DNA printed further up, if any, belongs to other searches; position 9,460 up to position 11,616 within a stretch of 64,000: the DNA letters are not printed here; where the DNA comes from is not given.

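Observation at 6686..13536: Tightly coupled six-gene operon of uncharacterised proteins that I cannot assign to any described system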

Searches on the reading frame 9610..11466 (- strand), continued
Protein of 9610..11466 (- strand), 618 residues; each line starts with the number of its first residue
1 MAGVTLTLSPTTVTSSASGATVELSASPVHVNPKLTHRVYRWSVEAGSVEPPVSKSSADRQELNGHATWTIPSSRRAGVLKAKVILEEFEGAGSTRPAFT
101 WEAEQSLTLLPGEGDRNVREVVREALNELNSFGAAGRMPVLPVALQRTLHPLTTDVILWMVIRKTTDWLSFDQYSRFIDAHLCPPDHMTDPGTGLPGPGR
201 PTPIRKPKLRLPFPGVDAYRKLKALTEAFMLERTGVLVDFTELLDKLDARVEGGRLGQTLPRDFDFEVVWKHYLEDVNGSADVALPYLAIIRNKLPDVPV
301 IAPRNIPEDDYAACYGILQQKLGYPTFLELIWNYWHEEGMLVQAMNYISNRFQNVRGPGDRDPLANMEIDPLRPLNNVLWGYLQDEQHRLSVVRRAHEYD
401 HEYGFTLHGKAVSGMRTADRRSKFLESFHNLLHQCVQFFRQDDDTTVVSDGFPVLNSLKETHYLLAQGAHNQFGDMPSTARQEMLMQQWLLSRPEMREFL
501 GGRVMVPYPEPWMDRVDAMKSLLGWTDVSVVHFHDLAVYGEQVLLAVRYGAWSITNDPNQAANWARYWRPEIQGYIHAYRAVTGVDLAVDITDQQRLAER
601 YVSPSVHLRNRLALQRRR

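Call 80: search_protein_families(library=pfam, alignment_id=A1, max_evalue=1)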
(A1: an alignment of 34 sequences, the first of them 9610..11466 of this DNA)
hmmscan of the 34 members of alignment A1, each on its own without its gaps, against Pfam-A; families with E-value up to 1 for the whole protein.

A. member 1, window:9610-11466:- (618 aa): 0 families

B. families by the number of members that match (of 34 scanned): 14 families
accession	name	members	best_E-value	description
PF22352.2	K319L-like_PKD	4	0.0061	K319L-like, PKD domain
PF13620.12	CarboxypepD_reg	3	1.3e-10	Carboxypeptidase regulatory-like domain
PF14050.11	Nudc_N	3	0.0035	N-terminal conserved domain of Nudc.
PF00801.26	PKD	3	0.015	PKD domain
PF09134.16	Invasin_D3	2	0.005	Invasin, domain 3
PF18911.6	PKD_4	1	0.00088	PKD domain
PF13715.12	CarbopepD_reg_2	1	0.0012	CarboxypepD_reg-like domain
PF02369.22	Big_1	1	0.0086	Bacterial Ig-like domain (group 1)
PF05016.21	ParE_toxin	1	0.092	ParE toxin of type II toxin-antitoxin system, parDE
PF20578.4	aBig_2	1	0.13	Atrophied bacterial Ig domain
PF17966.7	Muc_B2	1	0.16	Muc B2-like domain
PF13573.12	SprB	1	0.21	SprB repeat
PF02010.21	REJ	1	0.22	REJ domain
PF09394.16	Inhibitor_I42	1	0.22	Chagasin family peptidase inhibitor I42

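Call 92: search_solved_structures(query=L001:12752-14059:+, max_evalue=0.01, show_alignments=2)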
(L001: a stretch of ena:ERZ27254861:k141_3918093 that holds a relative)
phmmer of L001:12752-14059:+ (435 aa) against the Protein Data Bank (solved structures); distinct sequences matched with E-value up to 0.01: 11.
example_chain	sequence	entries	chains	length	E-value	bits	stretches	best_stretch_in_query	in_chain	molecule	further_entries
1lbu_A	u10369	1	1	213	1.9e-07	33.6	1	364-429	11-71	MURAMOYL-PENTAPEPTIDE CARBOXYPEPTIDASE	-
5nm7_G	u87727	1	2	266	6.3e-07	31.9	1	362-431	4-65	Peptidoglycan-binding domain 1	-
7rum_A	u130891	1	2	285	4.9e-06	28.9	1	364-431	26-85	Endolysin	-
4lpq_A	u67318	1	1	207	2.1e-05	26.9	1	357-431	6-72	ErfK/YbiS/YcfS/YnhG family protein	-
9h68_A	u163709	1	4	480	3.2e-05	26.3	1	357-431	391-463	Spore cortex-lytic enzyme pre-pro-form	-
1p3c_A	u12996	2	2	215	3.4e-05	26.2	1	114-319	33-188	glutamyl-endopeptidase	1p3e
5tv7_A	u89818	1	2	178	0.00022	23.5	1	395-431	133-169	Putative peptidoglycan-binding/hydrolysing protein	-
6tci_A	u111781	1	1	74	0.00096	21.4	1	366-431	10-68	Spore cortex-lytic enzyme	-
3bkh_A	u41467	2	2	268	0.0015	20.7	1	364-432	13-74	lytic transglycosylase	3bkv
9xps_S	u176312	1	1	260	0.0018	20.5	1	364-432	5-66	Endolysin gp144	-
4fet_B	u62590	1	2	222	0.0063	18.7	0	366-431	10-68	Spore cortex-lytic enzyme prepeptide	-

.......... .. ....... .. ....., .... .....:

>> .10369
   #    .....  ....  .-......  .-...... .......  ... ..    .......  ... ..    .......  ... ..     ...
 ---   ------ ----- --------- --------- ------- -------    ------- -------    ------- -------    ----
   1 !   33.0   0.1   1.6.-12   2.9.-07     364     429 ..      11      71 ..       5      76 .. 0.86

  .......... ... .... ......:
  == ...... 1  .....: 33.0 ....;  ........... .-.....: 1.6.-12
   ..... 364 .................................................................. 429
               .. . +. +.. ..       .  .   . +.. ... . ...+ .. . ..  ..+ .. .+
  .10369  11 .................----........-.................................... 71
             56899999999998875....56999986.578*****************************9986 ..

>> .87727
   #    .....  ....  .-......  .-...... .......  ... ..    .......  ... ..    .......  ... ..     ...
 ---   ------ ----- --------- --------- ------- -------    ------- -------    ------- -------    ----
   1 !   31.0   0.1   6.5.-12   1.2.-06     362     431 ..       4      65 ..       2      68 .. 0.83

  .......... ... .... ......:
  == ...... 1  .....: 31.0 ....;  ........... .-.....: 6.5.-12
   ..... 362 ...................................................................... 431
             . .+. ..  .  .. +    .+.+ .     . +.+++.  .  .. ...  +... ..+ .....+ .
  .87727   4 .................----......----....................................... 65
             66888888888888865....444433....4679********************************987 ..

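Call 93: search_protein_families(library=pfam, proteins=[L053:12554-14467:+, L054:12892-15897:+, L029:12514-13578:+, L069:7757-8671:+, L036:11868-13004:+, L045:12636-14171:+, L023:12554-13498:+, L014:12554-13624:+, L085:10317-10835:+, L086:9970-10608:+], max_evalue=0.01)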
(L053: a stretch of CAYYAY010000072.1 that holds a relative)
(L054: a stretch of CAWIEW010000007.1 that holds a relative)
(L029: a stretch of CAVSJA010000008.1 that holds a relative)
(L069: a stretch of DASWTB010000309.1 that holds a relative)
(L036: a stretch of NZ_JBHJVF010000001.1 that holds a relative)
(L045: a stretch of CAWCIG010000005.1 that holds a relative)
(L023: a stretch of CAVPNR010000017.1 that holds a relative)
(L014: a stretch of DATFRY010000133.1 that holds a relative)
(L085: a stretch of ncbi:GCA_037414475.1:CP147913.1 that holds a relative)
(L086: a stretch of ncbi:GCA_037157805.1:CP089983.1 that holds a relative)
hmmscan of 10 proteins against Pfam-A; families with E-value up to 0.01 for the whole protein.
L053:12554-14467:+ (637 aa): 1 family
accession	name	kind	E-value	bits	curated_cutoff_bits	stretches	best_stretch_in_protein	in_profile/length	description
PF01471.23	PG_binding_1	-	3.8e-10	40.2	23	1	118-171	4-57/57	Putative peptidoglycan binding domain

L054:12892-15897:+ (1001 aa): 0 families

L029:12514-13578:+ (354 aa): 0 families

L069:7757-8671:+ (304 aa): 1 family
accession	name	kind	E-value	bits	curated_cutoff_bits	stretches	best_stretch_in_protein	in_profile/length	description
PF01471.23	PG_binding_1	-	4.7e-05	23.9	23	1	158-182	33-57/57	Putative peptidoglycan binding domain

L036:11868-13004:+ (378 aa): 1 family
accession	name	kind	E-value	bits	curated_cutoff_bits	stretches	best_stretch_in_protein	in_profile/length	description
PF06904.17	Extensin-like_C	-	7.5e-09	36.5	25.4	1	201-308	71-170/176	Extensin-like protein C-terminus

L045:12636-14171:+ (511 aa): 1 family
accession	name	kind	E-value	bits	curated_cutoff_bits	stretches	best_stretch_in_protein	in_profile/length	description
PF00691.25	OmpA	-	5.2e-07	30.4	27.2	1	70-132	2-66/98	OmpA family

L023:12554-13498:+ (314 aa): 2 families
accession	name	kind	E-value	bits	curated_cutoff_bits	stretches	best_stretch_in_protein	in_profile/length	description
PF00691.25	OmpA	-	1.1e-11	45.3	27.2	1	210-296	1-80/98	OmpA family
PF01471.23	PG_binding_1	-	5.9e-09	36.4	23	1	118-172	3-57/57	Putative peptidoglycan binding domain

L014:12554-13624:+ (356 aa): 0 families

L085:10317-10835:+ (172 aa): 0 families

L086:9970-10608:+ (212 aa): 0 families
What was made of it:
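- The g1 core is fused to PG_binding_1 in L053 (call 93).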
